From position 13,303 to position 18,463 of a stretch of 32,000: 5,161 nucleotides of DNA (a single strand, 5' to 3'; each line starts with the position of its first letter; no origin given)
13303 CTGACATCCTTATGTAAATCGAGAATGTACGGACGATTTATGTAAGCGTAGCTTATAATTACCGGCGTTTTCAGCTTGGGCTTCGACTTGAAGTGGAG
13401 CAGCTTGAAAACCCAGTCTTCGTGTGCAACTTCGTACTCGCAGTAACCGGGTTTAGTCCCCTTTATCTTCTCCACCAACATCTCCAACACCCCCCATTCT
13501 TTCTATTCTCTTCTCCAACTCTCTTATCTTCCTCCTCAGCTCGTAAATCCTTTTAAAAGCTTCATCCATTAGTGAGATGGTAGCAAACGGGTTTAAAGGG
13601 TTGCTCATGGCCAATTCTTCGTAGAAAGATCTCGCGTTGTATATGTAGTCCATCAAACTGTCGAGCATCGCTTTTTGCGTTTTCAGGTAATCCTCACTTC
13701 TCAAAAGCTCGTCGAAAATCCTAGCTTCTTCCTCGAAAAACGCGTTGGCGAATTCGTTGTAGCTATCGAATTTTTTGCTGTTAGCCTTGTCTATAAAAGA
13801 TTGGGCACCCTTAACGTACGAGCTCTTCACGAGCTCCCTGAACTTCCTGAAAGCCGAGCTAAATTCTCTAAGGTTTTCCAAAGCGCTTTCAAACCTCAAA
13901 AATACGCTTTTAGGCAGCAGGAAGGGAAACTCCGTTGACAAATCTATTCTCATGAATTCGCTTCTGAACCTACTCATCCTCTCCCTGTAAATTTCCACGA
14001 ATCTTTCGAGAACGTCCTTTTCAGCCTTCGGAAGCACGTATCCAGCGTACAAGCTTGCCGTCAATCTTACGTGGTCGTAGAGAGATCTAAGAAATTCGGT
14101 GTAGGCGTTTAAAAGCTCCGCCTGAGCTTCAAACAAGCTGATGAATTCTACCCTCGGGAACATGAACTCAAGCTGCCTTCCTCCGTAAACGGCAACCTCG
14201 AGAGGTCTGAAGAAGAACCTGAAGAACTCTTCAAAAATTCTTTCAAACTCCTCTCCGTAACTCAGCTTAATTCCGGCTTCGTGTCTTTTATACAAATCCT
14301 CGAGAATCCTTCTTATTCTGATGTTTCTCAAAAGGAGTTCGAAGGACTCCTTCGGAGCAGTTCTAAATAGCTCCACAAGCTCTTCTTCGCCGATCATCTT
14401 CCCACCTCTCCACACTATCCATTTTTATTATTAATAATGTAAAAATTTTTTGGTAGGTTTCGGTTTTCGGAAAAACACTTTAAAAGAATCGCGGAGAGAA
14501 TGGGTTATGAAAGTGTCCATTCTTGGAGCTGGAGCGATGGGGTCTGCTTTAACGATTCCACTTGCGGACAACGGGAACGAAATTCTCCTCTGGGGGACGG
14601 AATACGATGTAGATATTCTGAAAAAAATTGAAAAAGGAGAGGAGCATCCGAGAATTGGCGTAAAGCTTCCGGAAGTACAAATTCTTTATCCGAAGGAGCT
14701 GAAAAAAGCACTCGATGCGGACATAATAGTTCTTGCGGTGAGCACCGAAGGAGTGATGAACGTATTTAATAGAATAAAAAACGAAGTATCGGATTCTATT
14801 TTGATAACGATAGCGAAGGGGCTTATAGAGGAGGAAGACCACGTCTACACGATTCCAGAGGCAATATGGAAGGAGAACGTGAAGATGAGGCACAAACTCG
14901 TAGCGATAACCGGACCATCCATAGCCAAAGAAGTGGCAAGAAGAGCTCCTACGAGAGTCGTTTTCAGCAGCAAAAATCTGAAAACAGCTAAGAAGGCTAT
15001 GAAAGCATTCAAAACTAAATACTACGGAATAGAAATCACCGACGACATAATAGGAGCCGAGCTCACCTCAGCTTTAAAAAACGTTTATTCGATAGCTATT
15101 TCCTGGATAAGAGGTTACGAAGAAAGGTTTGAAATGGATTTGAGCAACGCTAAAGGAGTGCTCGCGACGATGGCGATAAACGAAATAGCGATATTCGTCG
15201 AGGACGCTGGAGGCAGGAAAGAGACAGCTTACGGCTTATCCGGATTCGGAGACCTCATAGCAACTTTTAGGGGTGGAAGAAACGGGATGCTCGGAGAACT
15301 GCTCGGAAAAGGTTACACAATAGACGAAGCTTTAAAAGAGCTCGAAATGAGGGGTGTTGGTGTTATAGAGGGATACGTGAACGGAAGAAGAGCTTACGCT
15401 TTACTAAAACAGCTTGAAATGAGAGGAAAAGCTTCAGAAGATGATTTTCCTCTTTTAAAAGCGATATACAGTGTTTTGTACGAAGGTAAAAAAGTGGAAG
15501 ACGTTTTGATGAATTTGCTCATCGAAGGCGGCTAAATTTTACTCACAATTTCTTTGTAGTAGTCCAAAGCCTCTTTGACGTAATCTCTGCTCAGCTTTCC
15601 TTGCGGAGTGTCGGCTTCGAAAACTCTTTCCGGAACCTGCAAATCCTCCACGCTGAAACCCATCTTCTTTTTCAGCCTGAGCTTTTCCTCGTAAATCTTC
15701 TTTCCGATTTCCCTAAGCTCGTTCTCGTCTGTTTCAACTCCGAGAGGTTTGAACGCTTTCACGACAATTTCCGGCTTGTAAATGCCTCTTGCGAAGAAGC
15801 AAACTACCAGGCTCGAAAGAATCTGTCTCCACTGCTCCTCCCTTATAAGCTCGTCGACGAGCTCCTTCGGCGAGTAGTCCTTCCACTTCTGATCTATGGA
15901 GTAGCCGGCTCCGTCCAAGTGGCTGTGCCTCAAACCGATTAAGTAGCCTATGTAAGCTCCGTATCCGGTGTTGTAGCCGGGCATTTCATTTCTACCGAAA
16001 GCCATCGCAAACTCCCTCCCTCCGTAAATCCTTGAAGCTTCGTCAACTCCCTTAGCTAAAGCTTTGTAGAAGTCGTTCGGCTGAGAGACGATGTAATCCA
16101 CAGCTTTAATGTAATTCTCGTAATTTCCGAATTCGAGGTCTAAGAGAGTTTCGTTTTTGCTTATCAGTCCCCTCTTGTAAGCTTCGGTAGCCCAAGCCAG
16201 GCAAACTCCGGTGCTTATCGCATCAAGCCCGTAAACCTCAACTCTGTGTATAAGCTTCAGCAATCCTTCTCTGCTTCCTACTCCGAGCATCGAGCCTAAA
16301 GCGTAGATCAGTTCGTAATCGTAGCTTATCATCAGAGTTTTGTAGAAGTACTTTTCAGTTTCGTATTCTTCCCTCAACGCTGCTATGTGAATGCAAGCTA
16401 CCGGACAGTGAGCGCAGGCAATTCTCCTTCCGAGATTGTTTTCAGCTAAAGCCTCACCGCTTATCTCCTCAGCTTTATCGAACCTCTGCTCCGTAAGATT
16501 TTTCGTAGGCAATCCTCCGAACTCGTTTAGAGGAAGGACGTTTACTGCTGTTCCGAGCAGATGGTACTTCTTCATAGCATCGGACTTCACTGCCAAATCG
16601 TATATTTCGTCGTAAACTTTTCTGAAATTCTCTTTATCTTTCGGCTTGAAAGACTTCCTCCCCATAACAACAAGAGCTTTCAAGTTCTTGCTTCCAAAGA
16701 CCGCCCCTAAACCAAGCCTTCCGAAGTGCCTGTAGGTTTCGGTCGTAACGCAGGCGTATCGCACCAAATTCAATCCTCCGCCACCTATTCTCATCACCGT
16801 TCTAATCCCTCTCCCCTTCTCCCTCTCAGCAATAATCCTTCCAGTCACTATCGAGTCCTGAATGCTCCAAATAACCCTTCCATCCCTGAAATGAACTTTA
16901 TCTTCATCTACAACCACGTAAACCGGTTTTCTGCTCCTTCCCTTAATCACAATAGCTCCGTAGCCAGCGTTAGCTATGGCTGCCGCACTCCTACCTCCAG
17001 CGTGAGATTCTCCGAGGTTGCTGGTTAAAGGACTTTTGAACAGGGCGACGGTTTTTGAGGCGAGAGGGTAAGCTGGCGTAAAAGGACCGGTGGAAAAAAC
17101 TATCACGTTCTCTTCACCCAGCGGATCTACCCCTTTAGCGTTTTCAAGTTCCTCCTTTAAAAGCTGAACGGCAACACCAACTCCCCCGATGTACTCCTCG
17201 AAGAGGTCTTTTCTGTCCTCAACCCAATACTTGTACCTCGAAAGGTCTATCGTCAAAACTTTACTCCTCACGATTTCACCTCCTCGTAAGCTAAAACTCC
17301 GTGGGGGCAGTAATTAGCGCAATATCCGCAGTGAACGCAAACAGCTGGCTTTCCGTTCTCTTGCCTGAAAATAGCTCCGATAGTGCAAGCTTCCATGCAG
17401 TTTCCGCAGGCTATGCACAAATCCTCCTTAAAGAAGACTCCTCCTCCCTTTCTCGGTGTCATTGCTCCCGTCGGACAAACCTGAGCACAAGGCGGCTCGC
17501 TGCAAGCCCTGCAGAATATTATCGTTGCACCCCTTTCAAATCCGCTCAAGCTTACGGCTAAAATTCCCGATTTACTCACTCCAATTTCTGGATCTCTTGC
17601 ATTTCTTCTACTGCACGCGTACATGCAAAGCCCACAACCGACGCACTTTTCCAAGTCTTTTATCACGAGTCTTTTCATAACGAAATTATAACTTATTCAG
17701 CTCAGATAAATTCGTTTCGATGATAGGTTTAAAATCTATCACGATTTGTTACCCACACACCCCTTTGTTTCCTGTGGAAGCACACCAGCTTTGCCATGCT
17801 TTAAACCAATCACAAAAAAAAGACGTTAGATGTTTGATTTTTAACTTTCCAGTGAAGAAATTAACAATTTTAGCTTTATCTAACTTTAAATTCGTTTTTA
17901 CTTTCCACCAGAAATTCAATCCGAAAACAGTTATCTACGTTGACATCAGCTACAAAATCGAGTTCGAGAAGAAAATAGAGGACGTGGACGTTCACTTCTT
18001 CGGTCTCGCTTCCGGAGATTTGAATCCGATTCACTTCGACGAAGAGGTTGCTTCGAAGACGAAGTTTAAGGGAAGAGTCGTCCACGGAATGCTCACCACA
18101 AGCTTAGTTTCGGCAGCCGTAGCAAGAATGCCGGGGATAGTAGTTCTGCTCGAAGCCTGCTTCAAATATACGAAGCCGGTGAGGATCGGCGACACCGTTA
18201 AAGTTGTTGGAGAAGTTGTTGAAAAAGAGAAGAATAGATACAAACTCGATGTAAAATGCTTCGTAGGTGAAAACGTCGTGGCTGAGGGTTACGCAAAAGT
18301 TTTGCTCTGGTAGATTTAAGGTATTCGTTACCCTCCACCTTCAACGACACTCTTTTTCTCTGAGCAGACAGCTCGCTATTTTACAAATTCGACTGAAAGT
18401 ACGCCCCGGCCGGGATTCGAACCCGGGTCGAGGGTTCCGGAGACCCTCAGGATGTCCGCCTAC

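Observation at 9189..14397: PHA (polyhydroxyalkanoate) locus with two class III PhaE-PhaC pairs in a thermophile-like archaeal context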

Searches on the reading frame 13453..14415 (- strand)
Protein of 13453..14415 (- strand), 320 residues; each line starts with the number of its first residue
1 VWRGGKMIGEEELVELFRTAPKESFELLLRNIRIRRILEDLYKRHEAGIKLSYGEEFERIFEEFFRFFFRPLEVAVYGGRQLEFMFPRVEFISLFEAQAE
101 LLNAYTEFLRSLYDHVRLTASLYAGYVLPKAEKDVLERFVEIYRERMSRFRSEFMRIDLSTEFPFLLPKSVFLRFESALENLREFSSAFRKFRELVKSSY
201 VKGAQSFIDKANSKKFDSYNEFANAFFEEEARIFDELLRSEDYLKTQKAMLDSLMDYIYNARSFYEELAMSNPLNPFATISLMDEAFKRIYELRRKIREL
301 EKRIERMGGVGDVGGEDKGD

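Call 3: search_protein_families(library=pfam, proteins=[window:13453-14415:-], max_evalue=0.1)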
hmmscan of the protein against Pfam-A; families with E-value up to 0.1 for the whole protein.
window:13453-14415:- (320 aa): 2 families
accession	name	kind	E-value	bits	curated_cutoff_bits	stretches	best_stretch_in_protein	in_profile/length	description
PF09712.15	PHA_synth_III_E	-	3e-05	23.9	25.7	1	180-300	188-310/311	Poly(R)-hydroxyalkanoic acid synthase subunit (PHA_synth_III_E)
PF11527.13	ARL2_Bind_BART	-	0.098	13.3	23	0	173-252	31-109/116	The ARF-like 2 binding protein BART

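Call 4: search_protein_families(library=ncbifam, proteins=[window:13453-14415:-], max_evalue=0.1)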
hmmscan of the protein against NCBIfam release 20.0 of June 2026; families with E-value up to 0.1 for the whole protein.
window:13453-14415:- (320 aa): 2 families
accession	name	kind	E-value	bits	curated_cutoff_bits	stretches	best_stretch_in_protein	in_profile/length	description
TIGR01834.1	PHA_synth_III_E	subfamily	0.00024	20.8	154.95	1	178-304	188-316/324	class III poly(R)-hydroxyalkanoic acid synthase subunit PhaE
NF047515.1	SpiroCoCo_C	equivalog_domain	0.018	14.2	125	1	174-307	53-185/313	SpiroCoCo family coiled-coil protein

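Call 32: search_protein_families(library=pfam, alignment_id=A2, max_evalue=0.01)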
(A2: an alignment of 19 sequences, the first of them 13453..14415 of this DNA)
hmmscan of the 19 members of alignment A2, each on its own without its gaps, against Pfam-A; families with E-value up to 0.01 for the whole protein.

A. member 1, window:13453-14415:- (320 aa): 1 family
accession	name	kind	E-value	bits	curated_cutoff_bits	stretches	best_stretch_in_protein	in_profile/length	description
PF09712.15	PHA_synth_III_E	-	3e-05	23.9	25.7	1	180-300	188-310/311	Poly(R)-hydroxyalkanoic acid synthase subunit (PHA_synth_III_E)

B. families by the number of members that match (of 19 scanned): 11 families
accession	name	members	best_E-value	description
PF09712.15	PHA_synth_III_E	18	8.4e-12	Poly(R)-hydroxyalkanoic acid synthase subunit (PHA_synth_III_E)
PF17456.7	TcpS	2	0.0006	Toxin-coregulated pilus protein S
PF01997.21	Translin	1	0.0016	Translin family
PF19111.5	DUF5798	1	0.0021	Family of unknown function (DUF5798)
PF02947.19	Flt3_lig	1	0.0026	flt3 ligand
PF12739.12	TRAPPC-Trs85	1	0.0041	ER-Golgi trafficking TRAPP I complex 85 kDa subunit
PF23991.1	DUF7310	1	0.005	Coiled-coil region of unknown function (DUF7310)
PF02761.20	Cbl_N2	1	0.0059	CBL proto-oncogene N-terminus, EF hand-like domain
PF18757.6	Nmad5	1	0.007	Nucleotide modification associated domain 5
PF00210.30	Ferritin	1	0.0073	Ferritin-like domain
PF14633.12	SH2_2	1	0.0075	SH2 domain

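Call 45: search_solved_structures(query=A2, max_evalue=1)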
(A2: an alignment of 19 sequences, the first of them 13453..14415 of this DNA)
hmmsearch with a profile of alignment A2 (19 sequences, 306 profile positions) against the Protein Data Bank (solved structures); distinct sequences matched with E-value up to 1: 2.
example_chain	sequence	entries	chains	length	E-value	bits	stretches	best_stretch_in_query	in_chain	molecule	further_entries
1zxa_A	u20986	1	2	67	0.21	14.4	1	269-304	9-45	cGMP-dependent protein kinase 1, alpha isozyme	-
9uvy_A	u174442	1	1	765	0.84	12.4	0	27-147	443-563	Vasopressin V2 receptor,ARK1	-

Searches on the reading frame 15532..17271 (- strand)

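Call 40: search_protein_families(library=pfam, proteins=[window:15532-17271:-], max_evalue=0.00001)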
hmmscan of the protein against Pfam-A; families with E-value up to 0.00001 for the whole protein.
window:15532-17271:- (579 aa): 2 families
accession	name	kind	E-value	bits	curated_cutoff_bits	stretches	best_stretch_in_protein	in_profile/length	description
PF01314.23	AFOR_C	-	6.4e-65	220.2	27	1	220-572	3-363/385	Aldehyde ferredoxin oxidoreductase, domains 2 & 3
PF02730.20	AFOR_N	-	1.3e-62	211.6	29.8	1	4-204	2-198/199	Aldehyde ferredoxin oxidoreductase, N-terminal domain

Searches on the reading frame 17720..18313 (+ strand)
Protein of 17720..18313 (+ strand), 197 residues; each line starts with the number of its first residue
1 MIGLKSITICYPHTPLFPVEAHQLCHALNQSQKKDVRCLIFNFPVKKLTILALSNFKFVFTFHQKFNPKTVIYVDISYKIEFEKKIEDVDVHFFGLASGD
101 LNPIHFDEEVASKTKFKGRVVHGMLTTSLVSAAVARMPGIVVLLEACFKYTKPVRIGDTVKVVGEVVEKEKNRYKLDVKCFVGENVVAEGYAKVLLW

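Call 40: search_protein_families(library=pfam, proteins=[window:17720-18313:+], max_evalue=0.00001)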
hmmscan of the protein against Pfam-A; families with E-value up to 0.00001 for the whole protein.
window:17720-18313:+ (197 aa): 1 family
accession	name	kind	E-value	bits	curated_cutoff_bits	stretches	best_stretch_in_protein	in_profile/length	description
PF01575.25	MaoC_dehydratas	-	1.9e-25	89.3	27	1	78-175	10-110/123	MaoC like domain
